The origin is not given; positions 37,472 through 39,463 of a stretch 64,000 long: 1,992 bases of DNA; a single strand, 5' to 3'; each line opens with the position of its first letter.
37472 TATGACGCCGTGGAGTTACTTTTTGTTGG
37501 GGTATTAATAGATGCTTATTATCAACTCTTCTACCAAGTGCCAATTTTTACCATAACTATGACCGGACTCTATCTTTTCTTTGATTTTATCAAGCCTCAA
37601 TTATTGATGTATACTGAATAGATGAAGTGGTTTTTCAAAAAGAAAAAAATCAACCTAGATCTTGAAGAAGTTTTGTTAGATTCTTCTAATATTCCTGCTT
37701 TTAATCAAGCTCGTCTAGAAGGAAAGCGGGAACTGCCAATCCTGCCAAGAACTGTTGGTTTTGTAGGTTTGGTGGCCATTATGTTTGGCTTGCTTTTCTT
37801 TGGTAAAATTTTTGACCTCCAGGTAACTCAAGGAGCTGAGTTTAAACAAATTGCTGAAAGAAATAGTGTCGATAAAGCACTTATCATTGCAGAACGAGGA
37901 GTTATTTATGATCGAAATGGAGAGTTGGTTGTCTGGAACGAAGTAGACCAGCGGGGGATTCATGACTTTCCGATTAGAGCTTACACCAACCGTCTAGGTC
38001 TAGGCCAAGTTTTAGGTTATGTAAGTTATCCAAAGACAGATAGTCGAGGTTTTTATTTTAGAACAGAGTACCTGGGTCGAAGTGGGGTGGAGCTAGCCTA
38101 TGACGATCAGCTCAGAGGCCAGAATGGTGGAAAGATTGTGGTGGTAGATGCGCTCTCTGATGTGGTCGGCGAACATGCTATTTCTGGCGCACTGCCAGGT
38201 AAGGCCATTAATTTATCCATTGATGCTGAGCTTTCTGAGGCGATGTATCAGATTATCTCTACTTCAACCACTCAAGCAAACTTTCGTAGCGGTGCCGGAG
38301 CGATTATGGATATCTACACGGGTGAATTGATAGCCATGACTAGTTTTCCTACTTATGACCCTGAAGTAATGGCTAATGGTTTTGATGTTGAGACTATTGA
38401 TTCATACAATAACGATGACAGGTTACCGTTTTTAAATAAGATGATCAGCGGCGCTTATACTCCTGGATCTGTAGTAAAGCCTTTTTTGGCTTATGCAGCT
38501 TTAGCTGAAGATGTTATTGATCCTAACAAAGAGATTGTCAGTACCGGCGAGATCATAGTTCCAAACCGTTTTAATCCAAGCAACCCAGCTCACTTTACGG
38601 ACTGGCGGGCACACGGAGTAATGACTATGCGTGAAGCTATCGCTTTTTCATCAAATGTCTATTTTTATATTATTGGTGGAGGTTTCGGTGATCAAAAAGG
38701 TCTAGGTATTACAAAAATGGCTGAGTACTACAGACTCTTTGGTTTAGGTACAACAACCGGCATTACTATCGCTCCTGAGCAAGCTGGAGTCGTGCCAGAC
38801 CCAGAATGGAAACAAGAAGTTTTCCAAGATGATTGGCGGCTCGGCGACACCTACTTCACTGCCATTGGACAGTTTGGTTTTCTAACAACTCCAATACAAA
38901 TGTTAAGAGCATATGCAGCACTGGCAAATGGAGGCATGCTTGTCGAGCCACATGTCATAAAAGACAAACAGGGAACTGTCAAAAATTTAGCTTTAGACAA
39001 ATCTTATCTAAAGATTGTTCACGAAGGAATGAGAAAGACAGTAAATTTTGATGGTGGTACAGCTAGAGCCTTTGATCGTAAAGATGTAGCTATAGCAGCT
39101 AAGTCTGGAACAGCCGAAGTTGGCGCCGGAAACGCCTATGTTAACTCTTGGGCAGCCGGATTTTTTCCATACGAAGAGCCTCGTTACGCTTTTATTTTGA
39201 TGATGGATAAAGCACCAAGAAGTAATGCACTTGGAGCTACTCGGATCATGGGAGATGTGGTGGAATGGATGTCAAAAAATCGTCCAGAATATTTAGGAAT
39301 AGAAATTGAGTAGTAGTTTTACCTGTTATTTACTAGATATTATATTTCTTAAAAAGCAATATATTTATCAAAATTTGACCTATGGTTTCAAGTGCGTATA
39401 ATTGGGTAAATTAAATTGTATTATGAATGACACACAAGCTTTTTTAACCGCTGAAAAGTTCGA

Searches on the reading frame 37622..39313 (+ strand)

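Call 70: search_protein_families(library=pfam, proteins=[window:37622-39313:+], max_evalue=0.00001)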
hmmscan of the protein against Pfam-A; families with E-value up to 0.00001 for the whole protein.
window:37622-39313:+ (563 aa): 2 families
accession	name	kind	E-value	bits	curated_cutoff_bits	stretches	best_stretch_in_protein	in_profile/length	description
PF00905.27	Transpeptidase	-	2.1e-57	195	22.1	1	226-540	3-291/299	Penicillin binding protein transpeptidase domain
PF03717.20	PBP_dimer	-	1.3e-14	55.5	24.4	1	117-184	106-178/180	Penicillin-binding Protein dimerisation domain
